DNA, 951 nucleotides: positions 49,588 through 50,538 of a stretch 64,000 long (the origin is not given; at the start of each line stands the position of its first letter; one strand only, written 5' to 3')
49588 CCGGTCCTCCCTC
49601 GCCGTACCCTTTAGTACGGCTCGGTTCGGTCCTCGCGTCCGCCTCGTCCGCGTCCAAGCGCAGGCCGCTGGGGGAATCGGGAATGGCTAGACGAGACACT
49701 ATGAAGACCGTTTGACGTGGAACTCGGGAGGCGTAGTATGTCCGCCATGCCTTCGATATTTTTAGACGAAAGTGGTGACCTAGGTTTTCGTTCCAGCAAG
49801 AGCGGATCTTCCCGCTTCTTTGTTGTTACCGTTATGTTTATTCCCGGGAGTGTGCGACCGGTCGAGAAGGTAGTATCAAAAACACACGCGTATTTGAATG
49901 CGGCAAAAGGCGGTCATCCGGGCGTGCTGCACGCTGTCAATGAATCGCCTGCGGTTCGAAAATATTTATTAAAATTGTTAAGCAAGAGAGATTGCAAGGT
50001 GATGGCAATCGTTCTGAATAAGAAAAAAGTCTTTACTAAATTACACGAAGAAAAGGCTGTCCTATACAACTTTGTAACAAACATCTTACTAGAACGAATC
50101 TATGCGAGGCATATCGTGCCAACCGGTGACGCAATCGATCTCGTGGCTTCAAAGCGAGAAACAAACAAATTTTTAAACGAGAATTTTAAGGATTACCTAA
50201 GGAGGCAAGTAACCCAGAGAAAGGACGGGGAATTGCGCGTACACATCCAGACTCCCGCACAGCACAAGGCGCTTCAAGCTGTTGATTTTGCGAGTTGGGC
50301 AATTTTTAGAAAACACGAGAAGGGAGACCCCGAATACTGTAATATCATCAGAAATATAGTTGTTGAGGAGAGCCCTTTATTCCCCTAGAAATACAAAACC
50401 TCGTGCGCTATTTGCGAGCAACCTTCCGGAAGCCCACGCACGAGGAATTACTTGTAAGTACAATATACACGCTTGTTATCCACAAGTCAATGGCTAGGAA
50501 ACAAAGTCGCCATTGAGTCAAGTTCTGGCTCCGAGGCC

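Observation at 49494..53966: AT-richer accessory island inserted into the S10 operon between rpsJ and rplC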

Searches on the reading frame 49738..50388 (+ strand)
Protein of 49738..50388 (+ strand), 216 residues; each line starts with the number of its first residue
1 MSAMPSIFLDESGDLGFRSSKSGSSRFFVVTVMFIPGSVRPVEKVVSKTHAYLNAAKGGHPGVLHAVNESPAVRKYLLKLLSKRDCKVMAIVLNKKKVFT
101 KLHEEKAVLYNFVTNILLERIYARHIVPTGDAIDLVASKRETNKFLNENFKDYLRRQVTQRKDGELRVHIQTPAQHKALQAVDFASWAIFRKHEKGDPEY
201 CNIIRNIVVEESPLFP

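Call 6: search_protein_families(library=pfam, proteins=[window:49738-50388:+], max_evalue=0.1)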
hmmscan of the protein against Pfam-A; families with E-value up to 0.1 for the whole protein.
window:49738-50388:+ (216 aa): 2 families
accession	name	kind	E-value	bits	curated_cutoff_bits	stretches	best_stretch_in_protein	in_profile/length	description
PF12686.12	DUF3800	-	1.5e-10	42.4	21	1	7-192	2-149/149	Protein of unknown function (DUF3800)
PF08892.16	YqcI_YcgG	-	0.096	12.9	27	0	84-107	134-157/211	YqcI/YcgG family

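Call 13: search_protein_families(library=padloc, proteins=[window:49738-50388:+], max_evalue=0.1)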
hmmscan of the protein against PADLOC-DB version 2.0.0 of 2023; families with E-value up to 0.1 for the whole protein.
window:49738-50388:+ (216 aa): 1 family
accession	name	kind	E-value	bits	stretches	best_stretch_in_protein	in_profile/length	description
PDLC02917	DUF3800_VII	-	3e-05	21.5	1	64-192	64-188/233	-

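Call 14: search_protein_families(library=ncbifam, proteins=[window:49738-50388:+], max_evalue=0.1)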
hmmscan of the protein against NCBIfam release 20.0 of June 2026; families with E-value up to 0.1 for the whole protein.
window:49738-50388:+ (216 aa): 0 families

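Call 15: search_protein_families(library=phrogs, proteins=[window:49738-50388:+], max_evalue=0.1)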
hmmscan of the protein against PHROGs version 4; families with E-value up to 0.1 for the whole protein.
window:49738-50388:+ (216 aa): 1 family
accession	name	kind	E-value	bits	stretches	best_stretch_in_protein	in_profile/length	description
phrog_9243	-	unknown function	1.5e-15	58.4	1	7-207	5-213/234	-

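Call 58: find_homologous_proteins(query=window:49738-50388:+)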
Query window:49738-50388:+ (216 aa): 1330 proteins with E <= 0.001 among 1402 candidates; the best 120 are listed.
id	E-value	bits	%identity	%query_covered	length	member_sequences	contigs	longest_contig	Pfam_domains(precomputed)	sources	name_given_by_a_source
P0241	1.4e-138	477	100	100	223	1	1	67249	PF12686.13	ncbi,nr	ncbi:MAG: DUF3800 domain-containing protein [Candidatus Yanofskybacteria bacterium]|nr:DUF3800 domai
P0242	1.4e-102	360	77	99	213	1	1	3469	PF12686.13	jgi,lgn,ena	-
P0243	7.6e-98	344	71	99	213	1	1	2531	PF12686.13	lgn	-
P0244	3.1e-82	293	61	99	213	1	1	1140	PF12686.13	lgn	-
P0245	4.6e-82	293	62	99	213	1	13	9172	PF12686.13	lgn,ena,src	-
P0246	3.8e-81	290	60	99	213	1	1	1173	PF12686.13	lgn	-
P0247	4.8e-81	289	62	99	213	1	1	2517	PF12686.13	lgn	-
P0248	1.4e-80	288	61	99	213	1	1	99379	PF12686.13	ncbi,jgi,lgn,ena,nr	ncbi:DUF3800 domain-containing protein [Patescibacteria group bacterium]|nr:DUF3800 domain-containin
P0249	1.7e-80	287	61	100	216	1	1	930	PF12686.13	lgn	-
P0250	2.3e-80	287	61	99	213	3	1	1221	PF12686.13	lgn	-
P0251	3.1e-80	287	61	99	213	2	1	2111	PF12686.13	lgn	-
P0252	8.1e-80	285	60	99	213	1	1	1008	PF12686.13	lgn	-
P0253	2.8e-79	283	61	99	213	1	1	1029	PF12686.13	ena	-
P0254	5.6e-79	282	60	99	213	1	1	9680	PF12686.13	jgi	jgi:hypothetical protein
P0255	1.6e-78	281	59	99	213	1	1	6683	PF12686.13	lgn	-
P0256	1.5e-77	278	61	99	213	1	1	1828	PF12686.13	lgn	-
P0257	2.3e-77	277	58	99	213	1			PF12686.13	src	-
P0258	2.4e-77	277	60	98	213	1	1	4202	PF12686.13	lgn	-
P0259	4.1e-77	276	60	99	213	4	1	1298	PF12686.13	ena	-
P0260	6.7e-77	276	61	99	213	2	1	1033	PF12686.13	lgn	-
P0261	1.8e-76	274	60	99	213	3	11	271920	PF12686.13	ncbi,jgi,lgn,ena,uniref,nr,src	ncbi:MAG: hypothetical protein A3A98_00885 [Candidatus Staskawiczbacteria bacterium RIFCSPLOWO2_01_F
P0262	3.9e-76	273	61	99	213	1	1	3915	PF12686.13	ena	-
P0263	5.4e-76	273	59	99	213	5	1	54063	PF12686.13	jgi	jgi:hypothetical protein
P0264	8.9e-76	272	59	99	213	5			PF12686.13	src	-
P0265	9.3e-76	272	57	99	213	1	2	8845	PF12686.13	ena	-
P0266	2.2e-75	271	58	99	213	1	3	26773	PF12686.13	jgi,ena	-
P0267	2.9e-75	270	60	97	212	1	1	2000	PF12686.13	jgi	jgi:hypothetical protein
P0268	2.9e-75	270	59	99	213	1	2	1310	PF12686.13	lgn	-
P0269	3.1e-75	270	59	99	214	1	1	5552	PF12686.13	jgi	jgi:hypothetical protein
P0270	3.2e-75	270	59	99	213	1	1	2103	PF12686.13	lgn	-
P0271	4.6e-75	270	60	99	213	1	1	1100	PF12686.13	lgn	-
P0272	5.4e-75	269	59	99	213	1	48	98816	PF12686.13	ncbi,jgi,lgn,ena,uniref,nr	ncbi:hypothetical protein A3H65_03465 [Candidatus Giovannonibacteria bacterium RIFCSPLOWO2_02_FULL_4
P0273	5.5e-75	269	60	99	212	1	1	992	PF12686.13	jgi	jgi:hypothetical protein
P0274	5.8e-75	269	57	99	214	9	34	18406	PF12686.13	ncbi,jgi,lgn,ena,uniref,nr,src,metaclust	ncbi:MAG: hypothetical protein UT07_C0019G0001 [Parcubacteria group bacterium GW2011_GWB1_38_8]|unir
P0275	6.2e-75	269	57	99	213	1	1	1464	PF12686.13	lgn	-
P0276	8.6e-75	269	56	99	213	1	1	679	PF12686.13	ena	-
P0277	9.9e-75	269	59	99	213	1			PF12686.13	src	-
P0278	1.6e-74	268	58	99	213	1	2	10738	PF12686.13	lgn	-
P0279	2.0e-74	268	56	99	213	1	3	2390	PF12686.13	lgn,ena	-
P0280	2.1e-74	267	59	99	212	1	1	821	PF12686.13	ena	-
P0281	2.2e-74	267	59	99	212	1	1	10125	PF12686.13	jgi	jgi:hypothetical protein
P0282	2.4e-74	267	58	99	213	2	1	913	PF12686.13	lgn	-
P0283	2.9e-74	267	58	99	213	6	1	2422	PF12686.13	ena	-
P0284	3.6e-74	267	58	99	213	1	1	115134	PF12686.13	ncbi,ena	-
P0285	4.7e-74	266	56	99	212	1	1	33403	PF12686.13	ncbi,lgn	-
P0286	5.2e-74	266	58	99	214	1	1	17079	PF12686.13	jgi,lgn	jgi:hypothetical protein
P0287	5.5e-74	266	60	96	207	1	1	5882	PF12686.13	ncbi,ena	-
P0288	7.3e-74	266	58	98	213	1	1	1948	PF12686.13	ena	-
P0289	1.1e-73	265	58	99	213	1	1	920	PF12686.13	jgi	-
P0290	2.2e-73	264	58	99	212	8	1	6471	PF12686.13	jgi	-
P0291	2.7e-73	264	59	97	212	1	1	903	PF12686.13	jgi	-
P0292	3.6e-73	263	57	99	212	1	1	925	PF12686.13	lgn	-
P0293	4.0e-73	263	58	99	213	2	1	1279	PF12686.13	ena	-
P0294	4.1e-73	263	58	99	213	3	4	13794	PF12686.13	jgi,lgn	jgi:hypothetical protein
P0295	4.2e-73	263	59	96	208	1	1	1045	PF12686.13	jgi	-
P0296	5.9e-73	263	58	98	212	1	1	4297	PF12686.13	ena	-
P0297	7.6e-73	262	57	99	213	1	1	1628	PF12686.13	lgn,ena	-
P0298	9.2e-73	262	58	99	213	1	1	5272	PF12686.13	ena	-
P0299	1.6e-72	261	56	99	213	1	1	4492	PF12686.13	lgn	-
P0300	2.0e-72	261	57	99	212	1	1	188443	PF12686.13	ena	-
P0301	2.3e-72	261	55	99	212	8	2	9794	PF12686.13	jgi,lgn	jgi:hypothetical protein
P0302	2.7e-72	261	60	99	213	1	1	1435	PF12686.13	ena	-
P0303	3.2e-72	260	57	99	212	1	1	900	PF12686.13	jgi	-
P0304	3.3e-72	260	58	98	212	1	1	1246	PF12686.13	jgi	-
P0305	3.9e-72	260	58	99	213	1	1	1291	PF12686.13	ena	-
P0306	4.0e-72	260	55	99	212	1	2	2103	PF12686.13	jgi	-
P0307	4.1e-72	260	58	99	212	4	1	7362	PF12686.13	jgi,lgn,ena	-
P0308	7.4e-72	259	58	99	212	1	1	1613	PF12686.13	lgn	-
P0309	7.7e-72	259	56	99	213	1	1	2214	PF12686.13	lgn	-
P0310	1.0e-71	259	56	99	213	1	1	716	PF12686.13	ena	-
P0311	1.4e-71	258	59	99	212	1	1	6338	PF12686.13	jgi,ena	-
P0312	1.9e-71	258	55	99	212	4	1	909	PF12686.13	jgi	-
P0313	1.9e-71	258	57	99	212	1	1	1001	PF12686.13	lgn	-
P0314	2.0e-71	258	59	99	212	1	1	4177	PF12686.13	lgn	-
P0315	2.0e-71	258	58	99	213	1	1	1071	PF12686.13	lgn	-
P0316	2.9e-71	257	58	98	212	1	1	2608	PF12686.13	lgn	-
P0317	3.5e-71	257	58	98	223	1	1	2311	PF12686.13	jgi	jgi:hypothetical protein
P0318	4.0e-71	257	56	98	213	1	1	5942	PF12686.13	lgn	-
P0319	4.8e-71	257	57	99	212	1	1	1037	PF12686.13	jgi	jgi:hypothetical protein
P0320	5.3e-71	256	55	99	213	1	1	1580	PF12686.13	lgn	-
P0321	5.6e-71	256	57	99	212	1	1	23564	PF12686.13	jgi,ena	-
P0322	6.1e-71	256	56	99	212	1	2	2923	PF12686.13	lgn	-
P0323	6.7e-71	256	57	99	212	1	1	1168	PF12686.13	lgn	-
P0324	9.2e-71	256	58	98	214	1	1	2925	PF12686.13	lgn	-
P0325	1.2e-70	255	56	99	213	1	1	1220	PF12686.13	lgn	-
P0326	1.6e-70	255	56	99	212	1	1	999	PF12686.13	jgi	jgi:hypothetical protein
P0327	1.8e-70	255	56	98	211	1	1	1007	PF12686.13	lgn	-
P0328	1.9e-70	255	56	99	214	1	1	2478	PF12686.13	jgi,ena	-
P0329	1.9e-70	255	57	99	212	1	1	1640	PF12686.13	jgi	-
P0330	2.0e-70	255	56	99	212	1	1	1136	PF12686.13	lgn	-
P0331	2.0e-70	254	56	99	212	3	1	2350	PF12686.13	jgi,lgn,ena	-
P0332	2.3e-70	254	55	99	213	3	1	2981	PF12686.13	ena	-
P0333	2.4e-70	254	55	99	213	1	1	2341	PF12686.13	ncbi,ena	-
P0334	2.4e-70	254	56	99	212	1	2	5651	PF12686.13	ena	-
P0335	2.5e-70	254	56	99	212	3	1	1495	PF12686.13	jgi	jgi:hypothetical protein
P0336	2.5e-70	254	56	99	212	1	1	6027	PF12686.13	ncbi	-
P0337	3.0e-70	254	56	99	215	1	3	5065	PF12686.13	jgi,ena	-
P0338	3.0e-70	254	56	99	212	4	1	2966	PF12686.13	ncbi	-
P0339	3.1e-70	254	57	99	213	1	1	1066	PF12686.13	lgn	-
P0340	3.1e-70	254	56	99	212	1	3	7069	PF12686.13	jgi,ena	-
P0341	3.5e-70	254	59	99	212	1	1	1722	PF12686.13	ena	-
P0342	3.7e-70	254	55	98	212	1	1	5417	PF12686.13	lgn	-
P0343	4.5e-70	253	58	98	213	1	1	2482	PF12686.13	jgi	-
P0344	5.1e-70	253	57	99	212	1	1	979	PF12686.13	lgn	-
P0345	6.3e-70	253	54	99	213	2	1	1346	PF12686.13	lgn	-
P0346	6.4e-70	253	56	99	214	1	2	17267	PF12686.13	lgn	-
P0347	8.7e-70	252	57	98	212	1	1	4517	PF12686.13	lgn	-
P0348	9.0e-70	252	56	98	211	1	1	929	PF12686.13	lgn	-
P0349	9.4e-70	252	56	99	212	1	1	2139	PF12686.13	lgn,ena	-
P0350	9.4e-70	252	56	99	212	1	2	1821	PF12686.13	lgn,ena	-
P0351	1.1e-69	252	58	99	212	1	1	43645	PF12686.13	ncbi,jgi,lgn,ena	-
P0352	1.4e-69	252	56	99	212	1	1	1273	PF12686.13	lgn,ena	-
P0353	1.6e-69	252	56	99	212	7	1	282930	PF12686.13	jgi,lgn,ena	-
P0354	1.9e-69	251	58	99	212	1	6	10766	PF12686.13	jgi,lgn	jgi:hypothetical protein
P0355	1.9e-69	251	56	99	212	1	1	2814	PF12686.13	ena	-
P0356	2.0e-69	251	57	99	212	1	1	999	PF12686.13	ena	-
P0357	2.0e-69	251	55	99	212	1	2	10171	PF12686.13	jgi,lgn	jgi:hypothetical protein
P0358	2.0e-69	251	54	99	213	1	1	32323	PF12686.13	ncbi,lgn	-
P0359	2.5e-69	251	57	99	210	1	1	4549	PF12686.13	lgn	-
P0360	2.6e-69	251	54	99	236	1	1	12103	PF12686.13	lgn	-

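Call 60: find_encoding_contigs(protein=P0242, flank=5000, max_places=4)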
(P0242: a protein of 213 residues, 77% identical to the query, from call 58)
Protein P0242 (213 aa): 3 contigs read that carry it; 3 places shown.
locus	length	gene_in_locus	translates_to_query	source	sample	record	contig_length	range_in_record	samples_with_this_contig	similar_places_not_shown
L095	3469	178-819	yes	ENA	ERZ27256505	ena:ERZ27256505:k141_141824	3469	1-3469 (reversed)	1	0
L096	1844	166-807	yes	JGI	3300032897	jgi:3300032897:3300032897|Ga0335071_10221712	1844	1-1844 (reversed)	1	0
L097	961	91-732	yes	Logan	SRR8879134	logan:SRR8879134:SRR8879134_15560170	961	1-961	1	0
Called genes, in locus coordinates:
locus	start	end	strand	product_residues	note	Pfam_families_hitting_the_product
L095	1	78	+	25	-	?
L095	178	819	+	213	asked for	PF12686:DUF3800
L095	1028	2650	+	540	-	PF10592:AIPR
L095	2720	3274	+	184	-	PF04471:Mrr_cat, PF13156:Mrr_cat_2, PF22722:NA-iREase1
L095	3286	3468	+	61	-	?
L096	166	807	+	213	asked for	PF12686:DUF3800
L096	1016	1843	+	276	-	?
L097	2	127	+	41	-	?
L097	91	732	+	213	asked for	PF12686:DUF3800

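Call 61: find_encoding_contigs(protein=P0245, flank=4000, max_places=8)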
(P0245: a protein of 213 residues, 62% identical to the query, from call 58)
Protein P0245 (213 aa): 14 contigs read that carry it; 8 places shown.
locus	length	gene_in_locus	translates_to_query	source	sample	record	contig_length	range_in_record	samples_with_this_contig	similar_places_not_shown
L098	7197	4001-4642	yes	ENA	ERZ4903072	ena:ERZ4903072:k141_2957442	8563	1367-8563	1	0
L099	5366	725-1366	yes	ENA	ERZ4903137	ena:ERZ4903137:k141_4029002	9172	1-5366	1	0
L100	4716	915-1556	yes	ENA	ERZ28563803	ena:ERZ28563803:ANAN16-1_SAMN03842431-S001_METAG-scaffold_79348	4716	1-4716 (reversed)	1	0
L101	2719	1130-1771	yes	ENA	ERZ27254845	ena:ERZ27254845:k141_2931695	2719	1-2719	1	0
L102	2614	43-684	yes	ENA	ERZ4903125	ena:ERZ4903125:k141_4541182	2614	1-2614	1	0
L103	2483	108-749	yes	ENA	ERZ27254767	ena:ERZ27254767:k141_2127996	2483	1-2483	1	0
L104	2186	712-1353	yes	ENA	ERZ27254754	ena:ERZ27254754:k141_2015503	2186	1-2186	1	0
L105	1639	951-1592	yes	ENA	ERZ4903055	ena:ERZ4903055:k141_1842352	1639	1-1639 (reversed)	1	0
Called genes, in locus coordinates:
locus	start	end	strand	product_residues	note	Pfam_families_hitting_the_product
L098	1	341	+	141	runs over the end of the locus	PF01281:Ribosomal_L9_N, PF03948:Ribosomal_L9_C (weak)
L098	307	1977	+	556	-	PF06418:CTP_synth_N, PF00117:GATase, PF07722:Peptidase_C26 (faint)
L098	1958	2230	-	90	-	PF01016:Ribosomal_L27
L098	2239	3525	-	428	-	PF01555:N6_N4_Mtase (weak)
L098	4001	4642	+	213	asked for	PF12686:DUF3800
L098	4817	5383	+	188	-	PF12686:DUF3800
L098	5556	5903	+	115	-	-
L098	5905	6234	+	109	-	-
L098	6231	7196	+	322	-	?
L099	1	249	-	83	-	?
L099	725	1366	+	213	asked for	PF12686:DUF3800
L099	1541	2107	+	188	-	PF12686:DUF3800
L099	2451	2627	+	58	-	PF04014:MazE_antitoxin (weak)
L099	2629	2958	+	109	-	-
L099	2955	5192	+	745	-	PF01555:N6_N4_Mtase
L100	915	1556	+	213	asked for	PF12686:DUF3800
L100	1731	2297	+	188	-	PF12686:DUF3800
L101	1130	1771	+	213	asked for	PF12686:DUF3800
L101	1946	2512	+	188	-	PF12686:DUF3800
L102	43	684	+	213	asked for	PF12686:DUF3800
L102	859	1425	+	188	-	PF12686:DUF3800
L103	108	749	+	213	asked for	PF12686:DUF3800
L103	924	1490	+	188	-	PF12686:DUF3800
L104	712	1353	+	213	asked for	PF12686:DUF3800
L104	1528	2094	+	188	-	PF12686:DUF3800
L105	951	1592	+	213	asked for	PF12686:DUF3800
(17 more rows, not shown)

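Call 66: find_encoding_contigs(protein=P0272, flank=3000, max_places=10)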
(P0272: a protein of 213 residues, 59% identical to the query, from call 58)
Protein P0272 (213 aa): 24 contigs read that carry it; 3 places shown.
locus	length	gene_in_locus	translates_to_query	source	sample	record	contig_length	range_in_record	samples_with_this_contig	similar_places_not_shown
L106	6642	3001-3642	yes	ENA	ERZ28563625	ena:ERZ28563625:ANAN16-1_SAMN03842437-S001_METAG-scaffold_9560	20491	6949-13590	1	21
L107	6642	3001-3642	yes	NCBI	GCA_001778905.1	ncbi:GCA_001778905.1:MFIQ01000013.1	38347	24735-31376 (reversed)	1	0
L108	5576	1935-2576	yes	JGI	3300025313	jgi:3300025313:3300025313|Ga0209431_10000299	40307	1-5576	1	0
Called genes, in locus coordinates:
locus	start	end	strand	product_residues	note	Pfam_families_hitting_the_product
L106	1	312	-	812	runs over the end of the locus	PF00521:DNA_topoisoIV, PF03989:DNA_gyraseA_C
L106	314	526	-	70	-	-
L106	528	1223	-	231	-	PF13483:Lactamase_B_3, PF12706:Lactamase_B_2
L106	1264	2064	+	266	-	-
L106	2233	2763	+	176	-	-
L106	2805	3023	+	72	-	-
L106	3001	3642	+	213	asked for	PF12686:DUF3800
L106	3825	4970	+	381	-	PF21710:Spt6_S1 (faint), PF23459:S1_RRP5 (faint), PF00575:S1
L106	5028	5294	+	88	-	PF04014:MazE_antitoxin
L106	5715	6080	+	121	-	-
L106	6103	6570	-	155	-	PF01451:LMWPc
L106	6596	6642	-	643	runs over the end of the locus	PF17757:UvrB_inter, PF02559:CarD_TRCF_RID, PF00270:DEAD, PF04851:ResIII, PF00271:Helicase_C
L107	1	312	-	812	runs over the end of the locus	PF00521:DNA_topoisoIV, PF03989:DNA_gyraseA_C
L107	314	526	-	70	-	-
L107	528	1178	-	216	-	PF13483:Lactamase_B_3, PF12706:Lactamase_B_2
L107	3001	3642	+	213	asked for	PF12686:DUF3800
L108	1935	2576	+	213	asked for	PF12686:DUF3800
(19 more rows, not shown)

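Call 67: find_encoding_contigs(protein=P0274, flank=3000, max_places=10)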
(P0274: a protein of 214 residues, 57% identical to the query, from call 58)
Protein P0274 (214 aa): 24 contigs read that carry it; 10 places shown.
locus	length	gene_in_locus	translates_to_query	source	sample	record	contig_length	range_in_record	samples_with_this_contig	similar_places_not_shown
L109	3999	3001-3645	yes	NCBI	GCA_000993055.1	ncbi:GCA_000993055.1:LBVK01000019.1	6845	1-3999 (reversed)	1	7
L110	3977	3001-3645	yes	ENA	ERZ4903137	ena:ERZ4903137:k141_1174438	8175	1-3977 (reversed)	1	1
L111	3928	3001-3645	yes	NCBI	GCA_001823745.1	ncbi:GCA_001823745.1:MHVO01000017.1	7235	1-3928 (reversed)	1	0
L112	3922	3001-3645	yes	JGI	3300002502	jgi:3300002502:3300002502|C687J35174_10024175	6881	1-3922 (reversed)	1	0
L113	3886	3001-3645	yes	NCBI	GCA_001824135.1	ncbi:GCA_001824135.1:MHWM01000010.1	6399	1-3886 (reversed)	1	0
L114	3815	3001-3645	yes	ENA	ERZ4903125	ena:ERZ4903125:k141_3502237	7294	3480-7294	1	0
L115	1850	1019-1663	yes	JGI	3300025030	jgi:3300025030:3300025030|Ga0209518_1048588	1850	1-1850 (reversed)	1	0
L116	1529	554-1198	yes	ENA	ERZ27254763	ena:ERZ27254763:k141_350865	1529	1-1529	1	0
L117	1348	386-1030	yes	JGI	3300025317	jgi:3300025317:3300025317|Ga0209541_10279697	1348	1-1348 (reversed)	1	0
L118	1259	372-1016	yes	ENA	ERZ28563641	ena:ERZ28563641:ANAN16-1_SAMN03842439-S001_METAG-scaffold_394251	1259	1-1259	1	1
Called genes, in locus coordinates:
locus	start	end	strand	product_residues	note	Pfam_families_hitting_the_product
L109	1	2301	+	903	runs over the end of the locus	PF02861:Clp_N, PF23569:NBD_SMAX1 (weak), PF00004:AAA, PF17871:AAA_lid_9, PF00004:AAA, PF07724:AAA_2, PF07728:AAA_5, PF10431:ClpB_D2-small, +5 more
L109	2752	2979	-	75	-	-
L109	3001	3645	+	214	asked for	PF12686:DUF3800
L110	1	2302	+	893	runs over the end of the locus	PF02861:Clp_N, PF23569:NBD_SMAX1 (weak), PF00004:AAA, PF17871:AAA_lid_9, PF00004:AAA, PF07724:AAA_2, PF07728:AAA_5, PF10431:ClpB_D2-small, +5 more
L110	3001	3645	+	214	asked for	PF12686:DUF3800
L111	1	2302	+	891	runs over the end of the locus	PF02861:Clp_N, PF23569:NBD_SMAX1 (weak), PF00004:AAA, PF17871:AAA_lid_9, PF00004:AAA, PF07724:AAA_2, PF07728:AAA_5, PF10431:ClpB_D2-small, +5 more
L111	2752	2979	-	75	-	-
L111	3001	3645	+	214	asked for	PF12686:DUF3800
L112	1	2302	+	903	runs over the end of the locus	-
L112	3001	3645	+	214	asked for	PF12686:DUF3800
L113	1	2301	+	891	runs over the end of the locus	PF02861:Clp_N, PF23569:NBD_SMAX1 (weak), PF00004:AAA, PF17871:AAA_lid_9, PF00004:AAA, PF07724:AAA_2, PF07728:AAA_5, PF10431:ClpB_D2-small, +5 more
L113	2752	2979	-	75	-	-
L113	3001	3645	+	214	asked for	PF12686:DUF3800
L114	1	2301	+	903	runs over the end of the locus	PF02861:Clp_N, PF23569:NBD_SMAX1 (weak), PF00004:AAA, PF17871:AAA_lid_9, PF00004:AAA, PF07724:AAA_2, PF07728:AAA_5, PF10431:ClpB_D2-small, +5 more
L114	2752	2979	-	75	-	-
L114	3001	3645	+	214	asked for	PF12686:DUF3800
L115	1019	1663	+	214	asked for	PF12686:DUF3800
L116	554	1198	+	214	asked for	PF12686:DUF3800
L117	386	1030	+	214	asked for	PF12686:DUF3800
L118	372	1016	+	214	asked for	PF12686:DUF3800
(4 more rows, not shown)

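Call 90: predict_structure(alignment_id=A10)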
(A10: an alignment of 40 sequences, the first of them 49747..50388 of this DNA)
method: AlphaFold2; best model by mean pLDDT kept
length: 213 residues; sequences in the alignment: 40
mean_pLDDT: 87.6   pTM: 0.88
mean pLDDT of the five models: 87.6, 87.4, 87.1, 86.9, 84.2
residues with pLDDT >= 90: 129; 70-90: 59; 50-70: 25; < 50: 0
segments of 3 or more residues with pLDDT < 50: none
pLDDT, mean of each block of 10 residues (from residue 1): 92 64 91 95 94 80 93 98 96 69 82 90 83 82 87 77 88 95 97 96 95 76
secondary structure, 60 per line:
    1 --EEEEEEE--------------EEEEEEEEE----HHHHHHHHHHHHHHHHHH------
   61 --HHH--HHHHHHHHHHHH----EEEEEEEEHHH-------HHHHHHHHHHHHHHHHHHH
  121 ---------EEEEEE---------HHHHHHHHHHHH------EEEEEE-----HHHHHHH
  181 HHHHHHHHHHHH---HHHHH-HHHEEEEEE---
elements in order: E3-9 E24-32 H37-54 H68-79 E84-91 H102-120 E130-135 H145-156 E163-168 H174-192 H196-200 E205-210
